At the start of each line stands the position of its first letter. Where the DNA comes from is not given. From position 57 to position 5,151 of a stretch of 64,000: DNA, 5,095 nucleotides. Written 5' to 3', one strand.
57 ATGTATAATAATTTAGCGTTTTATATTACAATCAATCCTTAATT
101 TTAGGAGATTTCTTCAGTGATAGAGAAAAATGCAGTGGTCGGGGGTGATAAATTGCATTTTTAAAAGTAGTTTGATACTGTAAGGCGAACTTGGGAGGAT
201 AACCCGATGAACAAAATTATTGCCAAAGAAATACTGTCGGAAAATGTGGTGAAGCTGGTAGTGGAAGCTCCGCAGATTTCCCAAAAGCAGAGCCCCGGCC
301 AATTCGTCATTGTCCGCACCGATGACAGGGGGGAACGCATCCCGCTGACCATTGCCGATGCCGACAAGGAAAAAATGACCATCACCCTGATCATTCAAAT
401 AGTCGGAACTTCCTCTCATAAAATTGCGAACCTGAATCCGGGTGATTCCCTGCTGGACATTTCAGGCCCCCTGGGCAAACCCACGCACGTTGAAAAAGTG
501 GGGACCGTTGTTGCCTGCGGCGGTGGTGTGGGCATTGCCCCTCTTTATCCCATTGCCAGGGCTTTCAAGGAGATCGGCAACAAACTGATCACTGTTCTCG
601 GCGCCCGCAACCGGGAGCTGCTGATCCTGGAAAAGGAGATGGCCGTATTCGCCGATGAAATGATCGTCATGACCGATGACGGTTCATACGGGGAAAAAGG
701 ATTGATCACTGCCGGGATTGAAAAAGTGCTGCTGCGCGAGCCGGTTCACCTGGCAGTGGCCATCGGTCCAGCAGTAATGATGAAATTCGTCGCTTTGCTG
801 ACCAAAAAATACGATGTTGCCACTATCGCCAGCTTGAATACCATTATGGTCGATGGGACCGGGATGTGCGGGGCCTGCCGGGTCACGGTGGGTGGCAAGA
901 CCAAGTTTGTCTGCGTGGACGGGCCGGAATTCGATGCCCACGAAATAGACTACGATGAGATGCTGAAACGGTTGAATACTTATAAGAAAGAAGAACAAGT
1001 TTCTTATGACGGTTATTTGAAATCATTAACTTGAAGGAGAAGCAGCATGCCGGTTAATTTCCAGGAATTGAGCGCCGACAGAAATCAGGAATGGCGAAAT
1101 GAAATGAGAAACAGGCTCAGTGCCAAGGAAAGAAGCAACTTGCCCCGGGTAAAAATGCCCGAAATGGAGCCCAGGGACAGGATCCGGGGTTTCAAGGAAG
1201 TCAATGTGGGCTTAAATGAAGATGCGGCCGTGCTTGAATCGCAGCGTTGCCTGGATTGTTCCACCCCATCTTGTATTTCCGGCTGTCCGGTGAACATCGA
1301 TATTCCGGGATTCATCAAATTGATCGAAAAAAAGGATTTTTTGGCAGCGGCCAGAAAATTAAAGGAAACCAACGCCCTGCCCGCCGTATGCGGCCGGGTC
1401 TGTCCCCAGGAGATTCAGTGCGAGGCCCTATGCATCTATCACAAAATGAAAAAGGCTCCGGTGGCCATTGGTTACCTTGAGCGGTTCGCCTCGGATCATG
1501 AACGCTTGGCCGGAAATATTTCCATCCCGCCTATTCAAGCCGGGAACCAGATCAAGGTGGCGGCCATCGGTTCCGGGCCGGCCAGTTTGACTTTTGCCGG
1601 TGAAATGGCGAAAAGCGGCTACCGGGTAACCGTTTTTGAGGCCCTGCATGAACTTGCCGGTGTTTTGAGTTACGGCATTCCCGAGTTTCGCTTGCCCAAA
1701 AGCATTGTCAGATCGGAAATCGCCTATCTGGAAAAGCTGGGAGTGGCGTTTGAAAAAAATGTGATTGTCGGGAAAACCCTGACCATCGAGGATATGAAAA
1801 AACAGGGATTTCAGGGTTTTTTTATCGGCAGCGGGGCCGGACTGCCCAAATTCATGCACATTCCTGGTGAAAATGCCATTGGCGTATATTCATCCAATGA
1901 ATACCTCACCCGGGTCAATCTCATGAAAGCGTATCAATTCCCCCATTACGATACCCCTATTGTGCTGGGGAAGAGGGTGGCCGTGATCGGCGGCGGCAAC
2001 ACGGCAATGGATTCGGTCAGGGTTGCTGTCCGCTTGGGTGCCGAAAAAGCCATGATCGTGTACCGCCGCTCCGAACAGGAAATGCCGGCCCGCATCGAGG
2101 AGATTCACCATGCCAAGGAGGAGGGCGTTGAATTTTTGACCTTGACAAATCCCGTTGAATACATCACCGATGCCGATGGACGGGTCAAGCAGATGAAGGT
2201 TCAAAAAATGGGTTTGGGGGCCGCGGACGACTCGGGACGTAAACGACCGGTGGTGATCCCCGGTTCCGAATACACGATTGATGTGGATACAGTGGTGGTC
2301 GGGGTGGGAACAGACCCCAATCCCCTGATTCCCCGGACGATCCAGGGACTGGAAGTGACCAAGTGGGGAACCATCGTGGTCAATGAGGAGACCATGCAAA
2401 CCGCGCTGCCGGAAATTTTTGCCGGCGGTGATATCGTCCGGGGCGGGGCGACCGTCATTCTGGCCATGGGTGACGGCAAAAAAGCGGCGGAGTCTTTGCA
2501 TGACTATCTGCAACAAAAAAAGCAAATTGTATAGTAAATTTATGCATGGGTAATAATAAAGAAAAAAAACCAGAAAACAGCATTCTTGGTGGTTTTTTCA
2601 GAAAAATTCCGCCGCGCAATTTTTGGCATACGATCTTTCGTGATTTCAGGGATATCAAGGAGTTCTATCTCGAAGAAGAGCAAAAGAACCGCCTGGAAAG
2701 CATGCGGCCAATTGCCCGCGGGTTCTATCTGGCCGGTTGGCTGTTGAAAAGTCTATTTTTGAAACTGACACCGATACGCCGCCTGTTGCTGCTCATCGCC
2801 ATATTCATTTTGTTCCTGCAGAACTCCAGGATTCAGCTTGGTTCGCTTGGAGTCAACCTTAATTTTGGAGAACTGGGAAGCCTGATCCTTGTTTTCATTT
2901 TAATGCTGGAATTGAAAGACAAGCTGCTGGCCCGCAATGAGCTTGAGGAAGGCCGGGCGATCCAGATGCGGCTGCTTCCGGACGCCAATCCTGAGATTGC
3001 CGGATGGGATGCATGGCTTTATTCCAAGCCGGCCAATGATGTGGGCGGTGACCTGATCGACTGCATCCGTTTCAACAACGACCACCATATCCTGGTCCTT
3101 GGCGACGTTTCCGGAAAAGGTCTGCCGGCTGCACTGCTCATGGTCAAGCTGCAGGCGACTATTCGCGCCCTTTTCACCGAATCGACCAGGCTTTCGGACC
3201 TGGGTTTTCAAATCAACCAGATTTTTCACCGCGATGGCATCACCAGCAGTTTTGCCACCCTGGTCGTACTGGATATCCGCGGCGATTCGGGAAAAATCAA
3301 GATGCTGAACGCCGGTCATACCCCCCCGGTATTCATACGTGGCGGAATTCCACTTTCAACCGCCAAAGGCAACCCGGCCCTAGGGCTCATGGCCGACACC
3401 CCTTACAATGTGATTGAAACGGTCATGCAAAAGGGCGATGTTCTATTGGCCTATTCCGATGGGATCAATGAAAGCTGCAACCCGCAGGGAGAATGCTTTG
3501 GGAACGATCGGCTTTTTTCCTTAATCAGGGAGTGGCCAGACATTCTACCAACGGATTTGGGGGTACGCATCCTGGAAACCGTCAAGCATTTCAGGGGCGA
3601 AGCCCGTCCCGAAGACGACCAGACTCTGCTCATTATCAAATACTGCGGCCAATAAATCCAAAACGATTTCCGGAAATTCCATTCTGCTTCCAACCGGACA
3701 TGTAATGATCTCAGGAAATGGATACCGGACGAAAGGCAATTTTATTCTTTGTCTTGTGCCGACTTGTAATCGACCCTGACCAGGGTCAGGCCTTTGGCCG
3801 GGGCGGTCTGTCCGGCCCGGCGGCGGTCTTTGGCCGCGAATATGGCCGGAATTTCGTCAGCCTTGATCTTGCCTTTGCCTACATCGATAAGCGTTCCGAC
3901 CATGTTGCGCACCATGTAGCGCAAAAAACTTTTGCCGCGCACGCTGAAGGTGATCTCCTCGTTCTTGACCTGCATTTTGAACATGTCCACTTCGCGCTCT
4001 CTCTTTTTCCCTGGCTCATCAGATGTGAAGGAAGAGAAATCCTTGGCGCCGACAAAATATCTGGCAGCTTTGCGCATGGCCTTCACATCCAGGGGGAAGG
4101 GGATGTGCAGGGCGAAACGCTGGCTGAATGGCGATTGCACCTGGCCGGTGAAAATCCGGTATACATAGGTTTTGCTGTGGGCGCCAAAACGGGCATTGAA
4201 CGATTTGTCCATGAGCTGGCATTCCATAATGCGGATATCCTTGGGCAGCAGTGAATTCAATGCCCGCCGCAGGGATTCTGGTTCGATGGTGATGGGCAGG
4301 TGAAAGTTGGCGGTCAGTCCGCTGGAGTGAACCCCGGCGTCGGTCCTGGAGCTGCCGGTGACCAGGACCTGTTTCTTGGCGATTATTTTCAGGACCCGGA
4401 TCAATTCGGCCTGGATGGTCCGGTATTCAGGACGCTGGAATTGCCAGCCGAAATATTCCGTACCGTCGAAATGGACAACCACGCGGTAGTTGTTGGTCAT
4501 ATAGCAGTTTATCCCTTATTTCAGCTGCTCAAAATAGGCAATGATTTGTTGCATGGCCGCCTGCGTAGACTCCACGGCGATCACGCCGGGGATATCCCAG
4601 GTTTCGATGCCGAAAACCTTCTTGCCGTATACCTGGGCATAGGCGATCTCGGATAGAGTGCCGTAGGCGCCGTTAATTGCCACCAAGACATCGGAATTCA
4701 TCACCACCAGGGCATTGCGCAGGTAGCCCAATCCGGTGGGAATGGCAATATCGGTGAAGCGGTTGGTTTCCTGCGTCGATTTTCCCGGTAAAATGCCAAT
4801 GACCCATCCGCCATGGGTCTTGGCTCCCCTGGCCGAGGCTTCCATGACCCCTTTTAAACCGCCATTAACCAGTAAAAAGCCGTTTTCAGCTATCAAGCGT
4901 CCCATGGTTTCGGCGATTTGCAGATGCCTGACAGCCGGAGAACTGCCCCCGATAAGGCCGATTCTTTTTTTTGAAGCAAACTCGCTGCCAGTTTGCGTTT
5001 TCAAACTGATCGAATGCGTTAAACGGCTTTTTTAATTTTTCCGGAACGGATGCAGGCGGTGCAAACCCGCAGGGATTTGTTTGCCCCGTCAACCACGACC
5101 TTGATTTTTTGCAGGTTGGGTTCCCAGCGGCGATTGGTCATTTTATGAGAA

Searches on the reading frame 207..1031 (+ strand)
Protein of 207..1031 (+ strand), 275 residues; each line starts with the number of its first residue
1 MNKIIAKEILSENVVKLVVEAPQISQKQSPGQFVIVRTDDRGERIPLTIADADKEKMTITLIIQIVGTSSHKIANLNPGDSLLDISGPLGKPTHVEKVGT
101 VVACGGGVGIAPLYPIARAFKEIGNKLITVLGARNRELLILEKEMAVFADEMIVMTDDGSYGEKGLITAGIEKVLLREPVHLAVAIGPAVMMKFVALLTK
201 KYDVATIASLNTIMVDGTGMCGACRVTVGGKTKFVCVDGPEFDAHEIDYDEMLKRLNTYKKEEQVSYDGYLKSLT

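Call 74: search_protein_families(library=pfam, proteins=[window:207-1031:+], max_evalue=0.00001)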
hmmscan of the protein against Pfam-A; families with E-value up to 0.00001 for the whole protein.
window:207-1031:+ (275 aa): 1 family
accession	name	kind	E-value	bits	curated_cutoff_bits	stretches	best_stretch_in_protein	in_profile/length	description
PF10418.14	DHODB_Fe-S_bind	-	2.3e-14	53.3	23.9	1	211-248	1-41/41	Iron-sulfur cluster binding domain of dihydroorotate dehydrogenase B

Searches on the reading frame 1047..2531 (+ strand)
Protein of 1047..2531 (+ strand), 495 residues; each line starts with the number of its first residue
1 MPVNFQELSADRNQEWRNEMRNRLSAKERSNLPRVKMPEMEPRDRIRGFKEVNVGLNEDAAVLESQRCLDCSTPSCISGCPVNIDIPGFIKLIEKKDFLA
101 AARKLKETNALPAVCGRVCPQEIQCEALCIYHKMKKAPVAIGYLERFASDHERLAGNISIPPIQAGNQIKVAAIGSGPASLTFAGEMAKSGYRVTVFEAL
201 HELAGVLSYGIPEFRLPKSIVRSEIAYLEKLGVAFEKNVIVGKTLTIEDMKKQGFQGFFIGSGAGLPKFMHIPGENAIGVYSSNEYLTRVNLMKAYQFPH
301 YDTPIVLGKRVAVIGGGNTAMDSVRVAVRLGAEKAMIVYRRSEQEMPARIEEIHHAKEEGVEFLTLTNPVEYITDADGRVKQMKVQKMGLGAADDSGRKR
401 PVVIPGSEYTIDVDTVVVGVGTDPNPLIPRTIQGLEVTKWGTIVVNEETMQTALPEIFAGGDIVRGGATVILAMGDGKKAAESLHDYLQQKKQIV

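Call 74: search_protein_families(library=pfam, proteins=[window:1047-2531:+], max_evalue=0.00001)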
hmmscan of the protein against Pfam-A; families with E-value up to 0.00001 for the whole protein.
window:1047-2531:+ (495 aa): 4 families
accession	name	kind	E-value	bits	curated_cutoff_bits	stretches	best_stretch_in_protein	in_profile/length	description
PF14691.11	Fer4_20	-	7.5e-39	132.5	25.8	1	46-153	2-109/113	Dihydroprymidine dehydrogenase domain II, 4Fe-4S cluster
PF07992.20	Pyr_redox_2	-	9.6e-34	117.6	26.1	1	170-477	2-291/291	Pyridine nucleotide-disulphide oxidoreductase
PF00070.33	Pyr_redox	-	1.3e-10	42.1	22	1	310-386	1-80/82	Pyridine nucleotide-disulphide oxidoreductase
PF13738.12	Pyr_redox_3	-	1.4e-07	31.5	30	1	297-461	151-305/305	Pyridine nucleotide-disulphide oxidoreductase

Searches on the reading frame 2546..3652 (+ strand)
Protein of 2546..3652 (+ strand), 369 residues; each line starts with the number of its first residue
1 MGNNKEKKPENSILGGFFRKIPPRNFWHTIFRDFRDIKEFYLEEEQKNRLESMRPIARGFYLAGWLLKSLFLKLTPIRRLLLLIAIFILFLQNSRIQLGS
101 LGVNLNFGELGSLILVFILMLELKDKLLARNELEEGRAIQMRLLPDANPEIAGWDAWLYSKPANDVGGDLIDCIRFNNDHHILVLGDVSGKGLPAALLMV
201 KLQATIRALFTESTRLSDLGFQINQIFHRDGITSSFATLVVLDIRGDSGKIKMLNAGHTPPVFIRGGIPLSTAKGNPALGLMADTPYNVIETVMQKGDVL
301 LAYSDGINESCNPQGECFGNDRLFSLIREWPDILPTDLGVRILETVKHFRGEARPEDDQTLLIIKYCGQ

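Call 74: search_protein_families(library=pfam, proteins=[window:2546-3652:+], max_evalue=0.00001)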
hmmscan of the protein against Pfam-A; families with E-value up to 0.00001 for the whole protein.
window:2546-3652:+ (369 aa): 1 family
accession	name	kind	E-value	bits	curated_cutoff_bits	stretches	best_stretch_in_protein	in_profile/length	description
PF07228.17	SpoIIE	-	2.9e-42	145.2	25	1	179-365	3-190/192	Stage II sporulation protein E (SpoIIE)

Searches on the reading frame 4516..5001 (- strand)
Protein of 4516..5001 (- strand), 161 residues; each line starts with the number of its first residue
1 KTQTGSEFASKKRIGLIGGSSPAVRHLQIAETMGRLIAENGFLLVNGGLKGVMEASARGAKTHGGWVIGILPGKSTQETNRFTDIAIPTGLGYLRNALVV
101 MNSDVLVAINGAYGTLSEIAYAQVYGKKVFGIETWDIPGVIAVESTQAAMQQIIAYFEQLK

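Call 74: search_protein_families(library=pfam, proteins=[window:4516-5001:-], max_evalue=0.00001)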
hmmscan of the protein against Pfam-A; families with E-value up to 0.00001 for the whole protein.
window:4516-5001:- (161 aa): 1 family
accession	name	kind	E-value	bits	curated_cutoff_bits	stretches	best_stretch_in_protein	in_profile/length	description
PF18306.6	LDcluster4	-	9.8e-42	142.6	26.3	1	12-138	2-127/151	SLOG cluster4 family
